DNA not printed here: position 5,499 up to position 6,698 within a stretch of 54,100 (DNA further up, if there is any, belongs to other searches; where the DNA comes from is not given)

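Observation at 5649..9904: Tandem-GNAT + LanM pair: candidate fatty-acylated lanthipeptide (selidamide-like) pathway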

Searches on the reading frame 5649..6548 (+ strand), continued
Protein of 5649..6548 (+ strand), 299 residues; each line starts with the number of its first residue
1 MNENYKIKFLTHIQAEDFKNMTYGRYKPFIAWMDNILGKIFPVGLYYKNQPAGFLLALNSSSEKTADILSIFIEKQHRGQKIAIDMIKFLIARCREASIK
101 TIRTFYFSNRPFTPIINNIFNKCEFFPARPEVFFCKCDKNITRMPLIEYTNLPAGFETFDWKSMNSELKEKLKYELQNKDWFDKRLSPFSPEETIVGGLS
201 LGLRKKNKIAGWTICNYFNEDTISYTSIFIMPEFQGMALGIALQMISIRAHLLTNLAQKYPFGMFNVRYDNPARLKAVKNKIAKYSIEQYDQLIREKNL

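Call 48: fold_search(model_id=the predicted structure, library=pdb)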
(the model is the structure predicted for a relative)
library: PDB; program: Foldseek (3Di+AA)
matches with E <= 10: 1301; with E <= 0.001: 621
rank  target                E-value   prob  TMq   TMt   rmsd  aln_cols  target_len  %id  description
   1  2wpw_B                1.3e-14  1.00  0.62  0.57   6.8       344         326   12  Tandem GNAT protein from the clavulanic acid biosynthesis pathway (without AcCoA) (released 2009-12-29)
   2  2wpw_A                1.8e-14  1.00  0.59  0.55   7.1       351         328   11  Tandem GNAT protein from the clavulanic acid biosynthesis pathway (without AcCoA) (released 2009-12-29)
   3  2wpw_C                5.4e-14  1.00  0.61  0.57   6.9       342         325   11  Tandem GNAT protein from the clavulanic acid biosynthesis pathway (without AcCoA) (released 2009-12-29)
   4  7q3a_A                6.5e-14  1.00  0.61  0.55   6.2       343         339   11  Crystal structure of MAB_4324 a tandem repeat GNAT from Mycobacterium abscessus (released 2022-05-04)
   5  2wpx_A                8.3e-14  1.00  0.60  0.56   6.7       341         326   12  Tandem GNAT protein from the clavulanic acid biosynthesis pathway (with AcCoA) (released 2009-12-29)
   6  7q3a_B                4.4e-13  1.00  0.60  0.55   6.3       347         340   11  Crystal structure of MAB_4324 a tandem repeat GNAT from Mycobacterium abscessus (released 2022-05-04)
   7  7wx7                  1.4e-12  1.00  0.55  0.57   6.9       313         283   16  complex of a legionella acetyltransferase VipF and COA/ACO (released 2023-02-22)
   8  5kga_A                2.1e-12  1.00  0.67  0.64   5.3       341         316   13  X-ray structure of a glucosamine N-Acetyltransferase from Clostridium acetobutylicum, mutant D287N, in complex with N- (released 2016-07-06)
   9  5kgh_B                2.1e-12  1.00  0.65  0.63   5.6       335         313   12  X-ray structure of a glucosamine N-Acetyltransferase from Clostridium acetobutylicum, mutant Y297F (released 2016-07-06)
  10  5kf1_A                2.7e-12  1.00  0.65  0.62   5.4       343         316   13  X-ray structure of a glucosamine N-Acetyltransferase from Clostridium acetobutylicum, apo form, pH 5 (released 2016-07-06)
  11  5kgh_A                3.6e-12  1.00  0.66  0.63   5.5       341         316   13  X-ray structure of a glucosamine N-Acetyltransferase from Clostridium acetobutylicum, mutant Y297F (released 2016-07-06)
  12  6wqb                  4.1e-12  1.00  0.48  0.50   9.0       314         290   12  Crystal structure of VipF from Legionella hackeliae in complex with acetyl-CoA (released 2021-11-10)
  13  7wx5                  5.2e-12  1.00  0.56  0.57   6.8       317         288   15  a Legionella acetyltransferase effector VipF (released 2023-02-22)
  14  5kf1_B                1.1e-11  1.00  0.65  0.63   5.5       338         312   13  X-ray structure of a glucosamine N-Acetyltransferase from Clostridium acetobutylicum, apo form, pH 5 (released 2016-07-06)
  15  6wqc                  1.4e-11  1.00  0.50  0.51   7.7       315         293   13  Crystal structure of VipF from Legionella hackeliae in complex with CoA (released 2021-11-10)
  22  1ozp                  1.4e-09  1.00  0.60  0.61   6.6       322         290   12  Crystal Structure of Rv0819 from Mycobacterium tuberculosis MshD-Mycothiol Synthase Acetyl-Coenzyme A Complex. (released 2003-09-09)
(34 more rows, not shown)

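Call 50: search_protein_families(library=pfam, proteins=[P0037, P0038, P0039, P0054, P0143, P0145, P0153, P0034, P0035, P0036], max_evalue=0.0001)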
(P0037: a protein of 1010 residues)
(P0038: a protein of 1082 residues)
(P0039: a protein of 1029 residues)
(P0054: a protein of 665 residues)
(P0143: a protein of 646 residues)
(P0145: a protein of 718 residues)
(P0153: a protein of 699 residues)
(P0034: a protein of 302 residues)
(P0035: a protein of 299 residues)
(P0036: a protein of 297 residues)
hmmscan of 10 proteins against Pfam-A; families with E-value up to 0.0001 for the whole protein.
P0037 (1010 aa): 7 families
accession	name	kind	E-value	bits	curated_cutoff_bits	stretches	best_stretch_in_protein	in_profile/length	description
PF16261.11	DUF4915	-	5.4e-142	473.1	35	1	22-338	2-316/316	Domain of unknown function (DUF4915)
PF00583.31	Acetyltransf_1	-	3.7e-43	146.9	20.7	4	400-486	16-99/116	Acetyltransferase (GNAT) family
PF13508.13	Acetyltransf_7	-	2.3e-25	89.2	27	1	429-483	11-65/84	Acetyltransferase (GNAT) domain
PF13673.13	Acetyltransf_10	-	1.9e-16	60.7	23.6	0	410-484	20-91/128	Acetyltransferase (GNAT) domain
PF08445.16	FR47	-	1.9e-16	60.2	22.1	0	428-497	5-72/86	FR47-like protein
PF14542.12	Acetyltransf_CG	-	1.7e-07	31.7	30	0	765-802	12-50/80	GCN5-related N-acetyl-transferase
PF13480.13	Acetyltransf_6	-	1.2e-05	26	22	0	915-964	74-122/143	Acetyltransferase (GNAT) domain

P0038 (1082 aa): 12 families
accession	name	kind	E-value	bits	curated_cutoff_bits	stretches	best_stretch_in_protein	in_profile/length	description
PF00583.31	Acetyltransf_1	-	1.1e-28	100.3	20.7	3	35-111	33-108/116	Acetyltransferase (GNAT) family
PF13508.13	Acetyltransf_7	-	4.3e-22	78.7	27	1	42-92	7-56/84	Acetyltransferase (GNAT) domain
PF08445.16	FR47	-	1.6e-12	47.6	22.1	0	65-117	23-75/86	FR47-like protein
PF13673.13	Acetyltransf_10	-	2.9e-12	47.1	23.6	0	58-96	47-84/128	Acetyltransferase (GNAT) domain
PF13649.12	Methyltransf_25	-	3.9e-10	40.7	27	1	808-902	1-97/97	Methyltransferase domain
PF06325.19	PrmA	-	4.7e-09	36.6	22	1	804-903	161-255/296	Ribosomal protein L11 methyltransferase (PrmA)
PF13847.12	Methyltransf_31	-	3.1e-07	30.6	27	1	804-905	3-108/145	Methyltransferase domain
PF05175.20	MTS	-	7.9e-07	29.3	23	1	802-904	29-136/170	Methyltransferase small domain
PF08241.18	Methyltransf_11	-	1.5e-06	29.1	21.2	1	809-904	1-93/95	Methyltransferase domain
PF22528.1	PRMT_C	-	2.1e-05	24.9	27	1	975-1063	49-139/164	Arginine methyltransferase oligomerization subdomain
PF13527.13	Acetyltransf_9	-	2.6e-05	24.7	25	0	385-423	72-110/127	Acetyltransferase (GNAT) domain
PF08242.18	Methyltransf_12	-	6.2e-05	24.1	30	0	809-904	1-98/98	Methyltransferase domain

P0039 (1029 aa): 4 families
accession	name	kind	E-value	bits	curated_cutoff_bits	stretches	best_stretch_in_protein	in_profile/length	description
PF16261.11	DUF4915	-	9.9e-132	439.4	35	1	28-341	2-314/316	Domain of unknown function (DUF4915)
PF00583.31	Acetyltransf_1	-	6e-25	88.2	20.7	2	756-834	20-99/116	Acetyltransferase (GNAT) family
PF13508.13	Acetyltransf_7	-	4e-14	53.2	27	2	772-833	5-67/84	Acetyltransferase (GNAT) domain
PF13673.13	Acetyltransf_10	-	1.4e-12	48.2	23.6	0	767-843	28-100/128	Acetyltransferase (GNAT) domain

P0054 (665 aa): 4 families
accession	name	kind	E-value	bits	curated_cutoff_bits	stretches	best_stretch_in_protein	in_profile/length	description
PF16261.11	DUF4915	-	1.3e-94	317.4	35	1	19-331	2-314/316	Domain of unknown function (DUF4915)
PF00583.31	Acetyltransf_1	-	2.6e-18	66.8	20.7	2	404-472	28-98/116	Acetyltransferase (GNAT) family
PF13508.13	Acetyltransf_7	-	6e-12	46.2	27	1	412-472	6-67/84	Acetyltransferase (GNAT) domain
PF13673.13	Acetyltransf_10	-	1.2e-10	41.9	23.6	1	407-465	29-83/128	Acetyltransferase (GNAT) domain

P0143 (646 aa): 7 families
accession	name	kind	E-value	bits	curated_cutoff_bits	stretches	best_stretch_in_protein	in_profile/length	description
PF00535.33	Glycos_transf_2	-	1e-26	94.3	23.3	1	4-170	1-165/168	Glycosyl transferase family 2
PF00583.31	Acetyltransf_1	-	4.1e-19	69.4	20.7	2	388-472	32-115/116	Acetyltransferase (GNAT) family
PF13641.12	Glyco_tranf_2_3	-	7e-12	46.3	27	1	3-200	3-201/230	Glycosyltransferase like family 2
PF13508.13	Acetyltransf_7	-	2.4e-10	41.1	27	0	395-474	9-83/84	Acetyltransferase (GNAT) domain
PF10111.15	Glyco_tranf_2_2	-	2.7e-08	34.1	27.3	0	5-89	2-90/276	Glycosyltransferase like family 2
PF13673.13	Acetyltransf_10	-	9.3e-08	32.5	23.6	0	388-452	30-91/128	Acetyltransferase (GNAT) domain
PF13632.12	Glyco_trans_2_3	-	9.9e-05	22.7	27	0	106-200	23-113/198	Glycosyl transferase family group 2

P0145 (718 aa): 3 families
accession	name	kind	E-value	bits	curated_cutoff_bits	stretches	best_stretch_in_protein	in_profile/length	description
PF00067.27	p450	-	5e-30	105.1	22.8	1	509-678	225-431/462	Cytochrome P450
PF00583.31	Acetyltransf_1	-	5.4e-11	43.2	20.7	1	37-112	31-108/116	Acetyltransferase (GNAT) family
PF13508.13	Acetyltransf_7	-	2.9e-06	28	27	1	46-101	10-65/84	Acetyltransferase (GNAT) domain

P0153 (699 aa): 4 families
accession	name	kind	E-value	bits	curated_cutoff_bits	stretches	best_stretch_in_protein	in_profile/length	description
PF16261.11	DUF4915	-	7.3e-135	449.7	35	1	20-336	2-316/316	Domain of unknown function (DUF4915)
PF00583.31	Acetyltransf_1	-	4.9e-13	49.8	20.7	1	443-489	57-103/116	Acetyltransferase (GNAT) family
PF13508.13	Acetyltransf_7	-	3.5e-08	34.1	27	0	442-482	28-65/84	Acetyltransferase (GNAT) domain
PF13673.13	Acetyltransf_10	-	6.4e-05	23.4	23.6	0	447-480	53-86/128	Acetyltransferase (GNAT) domain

P0034 (302 aa): 4 families
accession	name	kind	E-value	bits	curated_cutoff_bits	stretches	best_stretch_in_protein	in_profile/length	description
PF00583.31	Acetyltransf_1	-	6.5e-14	52.6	20.7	2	45-107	37-97/116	Acetyltransferase (GNAT) family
PF13508.13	Acetyltransf_7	-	3.6e-09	37.3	27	0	56-105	15-65/84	Acetyltransferase (GNAT) domain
PF13673.13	Acetyltransf_10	-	2.2e-08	34.6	23.6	0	44-104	31-87/128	Acetyltransferase (GNAT) domain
PF08445.16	FR47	-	5.5e-05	23.5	22.1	0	47-103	2-56/86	FR47-like protein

P0035 (299 aa): 1 family
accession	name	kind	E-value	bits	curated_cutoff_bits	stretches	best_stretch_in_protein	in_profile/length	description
PF00583.31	Acetyltransf_1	-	5.6e-08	33.5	20.7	0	164-243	4-80/116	Acetyltransferase (GNAT) family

P0036 (297 aa): 3 families
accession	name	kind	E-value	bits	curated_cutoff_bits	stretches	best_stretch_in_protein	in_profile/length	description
PF00583.31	Acetyltransf_1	-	1.7e-12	48.1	20.7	1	21-111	16-105/116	Acetyltransferase (GNAT) family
PF13508.13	Acetyltransf_7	-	1.3e-09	38.7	27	1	42-124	6-83/84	Acetyltransferase (GNAT) domain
PF13673.13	Acetyltransf_10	-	1.1e-08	35.6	23.6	1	16-126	12-110/128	Acetyltransferase (GNAT) domain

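Call 51: list_cluster_members(proteins=[P0034, P0035, P0036, P0037, P0038, P0039, P0040, P0041, P0042, P0043])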
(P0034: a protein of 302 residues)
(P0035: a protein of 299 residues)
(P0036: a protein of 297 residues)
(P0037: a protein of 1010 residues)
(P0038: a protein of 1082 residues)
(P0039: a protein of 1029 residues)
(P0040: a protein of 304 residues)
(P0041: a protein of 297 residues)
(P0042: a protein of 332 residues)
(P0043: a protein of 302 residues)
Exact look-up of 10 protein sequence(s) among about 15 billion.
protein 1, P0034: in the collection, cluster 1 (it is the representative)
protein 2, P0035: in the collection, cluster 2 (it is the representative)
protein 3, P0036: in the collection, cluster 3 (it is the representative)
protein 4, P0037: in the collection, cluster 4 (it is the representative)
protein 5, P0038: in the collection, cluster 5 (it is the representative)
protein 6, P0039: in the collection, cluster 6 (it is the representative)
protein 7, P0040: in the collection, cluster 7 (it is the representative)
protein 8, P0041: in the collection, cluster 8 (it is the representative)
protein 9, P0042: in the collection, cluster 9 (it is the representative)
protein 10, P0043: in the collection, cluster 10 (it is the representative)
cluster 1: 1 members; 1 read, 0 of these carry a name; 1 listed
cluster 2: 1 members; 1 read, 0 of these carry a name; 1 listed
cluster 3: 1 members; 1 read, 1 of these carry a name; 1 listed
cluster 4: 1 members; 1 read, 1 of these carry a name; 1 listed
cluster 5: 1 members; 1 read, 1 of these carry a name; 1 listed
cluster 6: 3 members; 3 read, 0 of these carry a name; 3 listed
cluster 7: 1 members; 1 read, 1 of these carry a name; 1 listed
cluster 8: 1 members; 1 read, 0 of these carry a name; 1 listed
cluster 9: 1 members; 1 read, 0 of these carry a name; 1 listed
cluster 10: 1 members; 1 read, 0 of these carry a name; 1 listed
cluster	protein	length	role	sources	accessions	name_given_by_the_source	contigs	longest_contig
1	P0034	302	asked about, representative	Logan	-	-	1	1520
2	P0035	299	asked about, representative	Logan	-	-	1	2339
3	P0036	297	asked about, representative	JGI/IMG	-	GNAT superfamily N-acetyltransferase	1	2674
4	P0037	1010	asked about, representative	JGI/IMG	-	uncharacterized protein (TIGR03032 family)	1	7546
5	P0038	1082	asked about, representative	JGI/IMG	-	GNAT superfamily N-acetyltransferase/SAM-dependent methyltransferase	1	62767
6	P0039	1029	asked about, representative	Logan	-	-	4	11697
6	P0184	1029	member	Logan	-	-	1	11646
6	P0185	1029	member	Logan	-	-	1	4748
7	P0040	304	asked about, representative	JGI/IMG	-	GNAT superfamily N-acetyltransferase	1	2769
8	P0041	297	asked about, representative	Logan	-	-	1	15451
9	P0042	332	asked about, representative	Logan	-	-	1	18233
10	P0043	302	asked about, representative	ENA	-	-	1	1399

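Call 52: search_solved_structures(query=A1, max_evalue=1)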
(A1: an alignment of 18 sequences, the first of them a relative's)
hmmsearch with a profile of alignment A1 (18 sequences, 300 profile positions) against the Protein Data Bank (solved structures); distinct sequences matched with E-value up to 1: 8.
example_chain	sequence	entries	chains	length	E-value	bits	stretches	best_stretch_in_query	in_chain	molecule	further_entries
9mgs_A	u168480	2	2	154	0.05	16.1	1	21-102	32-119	Aminoglycoside acetyltransferase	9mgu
5e4r_A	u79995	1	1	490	0.06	15.8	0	17-80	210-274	Ketol-acid reductoisomerase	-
3lod_A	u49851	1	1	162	0.089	15.2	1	66-131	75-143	Putative acyl-CoA N-acyltransferase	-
1bo4_A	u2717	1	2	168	0.097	15.1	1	21-101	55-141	PROTEIN (SERRATIA MARCESCENS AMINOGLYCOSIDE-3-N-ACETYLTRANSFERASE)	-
6bvc_A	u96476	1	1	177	0.1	15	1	21-101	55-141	Aminoglycoside-(3)-N-acetyltransferase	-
5wjd_A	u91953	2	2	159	0.11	15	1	56-106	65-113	CG8481, isoform B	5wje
3jvn_A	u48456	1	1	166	0.38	13.2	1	65-104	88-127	Acetyltransferase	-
4xnh_C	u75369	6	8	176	0.74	12.2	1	44-103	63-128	N-terminal acetyltransferase A complex subunit NAT5 | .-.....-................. NAT5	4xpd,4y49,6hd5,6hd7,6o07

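Call 53: search_protein_families(library=ncbifam, proteins=[window:5649-6545:+, L010:5014-5397:+, L010:3778-4005:+, L001:14390-14785:+, L003:9613-9873:+], max_evalue=0.001)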
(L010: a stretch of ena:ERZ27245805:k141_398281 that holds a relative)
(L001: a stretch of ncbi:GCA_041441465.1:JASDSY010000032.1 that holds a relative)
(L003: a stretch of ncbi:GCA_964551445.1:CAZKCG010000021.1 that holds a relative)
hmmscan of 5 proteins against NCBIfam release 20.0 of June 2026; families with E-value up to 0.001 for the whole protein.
window:5649-6545:+ (299 aa): 1 family
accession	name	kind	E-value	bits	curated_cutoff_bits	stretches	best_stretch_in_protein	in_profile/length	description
TIGR01575.1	rimI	equivalog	2.9e-05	24.2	86.4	0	48-102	40-92/132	ribosomal protein S18-alanine N-acetyltransferase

L010:5014-5397:+ (128 aa): 1 family
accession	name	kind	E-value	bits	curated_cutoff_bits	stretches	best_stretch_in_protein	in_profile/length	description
TIGR03798.1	leader_Nif11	subfamily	1.4e-09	38.1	32.3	1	1-86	1-68/68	Nif11-like leader peptide family RiPP precursor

L010:3778-4005:+ (76 aa): 0 families

L001:14390-14785:+ (132 aa): 2 families
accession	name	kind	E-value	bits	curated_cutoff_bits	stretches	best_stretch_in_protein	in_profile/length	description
TIGR03798.1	leader_Nif11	subfamily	8.3e-06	26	32.3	1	39-86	29-68/68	Nif11-like leader peptide family RiPP precursor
NF004550.0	PRK05898.1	equivalog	3.4e-05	22.2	1182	1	3-85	762-843/971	DNA polymerase III subunit alpha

L003:9613-9873:+ (87 aa): 0 families

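Call 55: find_homologous_proteins(query=A2, max_evalue=0.001)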
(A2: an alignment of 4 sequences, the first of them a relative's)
Query A2 (4 sequences) (128 aa, profile of the alignment): 138 proteins with E <= 0.001 among 6232 candidates; the best 120 are listed.
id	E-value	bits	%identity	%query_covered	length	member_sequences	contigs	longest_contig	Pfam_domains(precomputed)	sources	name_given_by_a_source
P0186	1.8e-61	224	52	95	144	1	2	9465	PF07862.17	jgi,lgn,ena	-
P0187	3.2e-61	223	53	87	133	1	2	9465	PF07862.17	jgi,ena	-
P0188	1.9e-57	211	40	87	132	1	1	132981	-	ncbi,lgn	ncbi:MAG: hypothetical protein QMC67_15040 [Candidatus Wallbacteria bacterium]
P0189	1.7e-56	208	100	100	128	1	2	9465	PF07862.17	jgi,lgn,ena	-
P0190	2.3e-55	204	52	87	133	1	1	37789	-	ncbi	-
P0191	5.8e-55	203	54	87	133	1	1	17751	-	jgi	-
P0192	4.3e-53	197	54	87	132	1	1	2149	-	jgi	-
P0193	8.7e-51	189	53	95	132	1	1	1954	PF07862.17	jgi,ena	-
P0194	2.6e-50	188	52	98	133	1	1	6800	PF07862.17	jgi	-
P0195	4.8e-50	187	39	87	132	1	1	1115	-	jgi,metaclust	metaclust:\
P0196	5.8e-50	187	56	95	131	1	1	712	-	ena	-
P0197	1.1e-49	186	56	93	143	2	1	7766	PF07862.17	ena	-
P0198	3.8e-49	184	56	95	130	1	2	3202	-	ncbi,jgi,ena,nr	ncbi:MAG TPA: Nif11 family protein [Candidatus Wallbacteria bacterium]|nr:Nif11 family protein [Cand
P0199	2.9e-48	181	57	87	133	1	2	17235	PF07862.17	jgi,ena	-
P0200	3.6e-48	181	57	84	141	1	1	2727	-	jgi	jgi:hypothetical protein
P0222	2.8e-46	175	53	95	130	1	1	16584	-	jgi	-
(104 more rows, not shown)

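Call 56: find_encoding_contigs(protein=P0190, flank=10000, max_places=1)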
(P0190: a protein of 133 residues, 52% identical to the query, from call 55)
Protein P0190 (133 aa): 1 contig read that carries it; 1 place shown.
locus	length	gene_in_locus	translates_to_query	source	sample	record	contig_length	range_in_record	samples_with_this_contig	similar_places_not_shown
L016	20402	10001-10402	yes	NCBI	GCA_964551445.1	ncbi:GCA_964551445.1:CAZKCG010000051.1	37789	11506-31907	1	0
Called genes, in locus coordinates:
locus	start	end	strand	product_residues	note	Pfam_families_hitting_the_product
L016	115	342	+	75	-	-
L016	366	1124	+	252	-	-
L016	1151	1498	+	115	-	-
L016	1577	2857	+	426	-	PF06500:FrsA-like (weak)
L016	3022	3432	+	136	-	-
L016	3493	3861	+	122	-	-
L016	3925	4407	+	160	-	PF07862:Nif11 (weak)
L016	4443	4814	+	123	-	PF07862:Nif11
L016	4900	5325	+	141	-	PF07862:Nif11 (weak)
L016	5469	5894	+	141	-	PF07862:Nif11 (faint)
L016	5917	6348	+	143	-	-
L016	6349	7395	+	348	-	PF00753:Lactamase_B, PF12706:Lactamase_B_2 (weak)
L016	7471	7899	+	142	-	-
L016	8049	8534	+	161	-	-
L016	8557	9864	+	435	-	PF00561:Abhydrolase_1 (weak)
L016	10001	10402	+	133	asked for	-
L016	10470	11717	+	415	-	PF06500:FrsA-like, PF02129:Peptidase_S15 (weak), PF12697:Abhydrolase_6 (weak)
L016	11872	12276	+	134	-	-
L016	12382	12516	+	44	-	-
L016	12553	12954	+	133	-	PF07862:Nif11 (weak)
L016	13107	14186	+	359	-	PF01427:Peptidase_M15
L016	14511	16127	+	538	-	PF00135:COesterase, PF20434:BD-FAE, PF07859:Abhydrolase_3 (faint)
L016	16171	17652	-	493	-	PF13581:HATPase_c_2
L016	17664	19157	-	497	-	PF00083:Sugar_tr, PF07690:MFS_1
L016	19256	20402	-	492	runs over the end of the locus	PF02133:Transp_cyt_pur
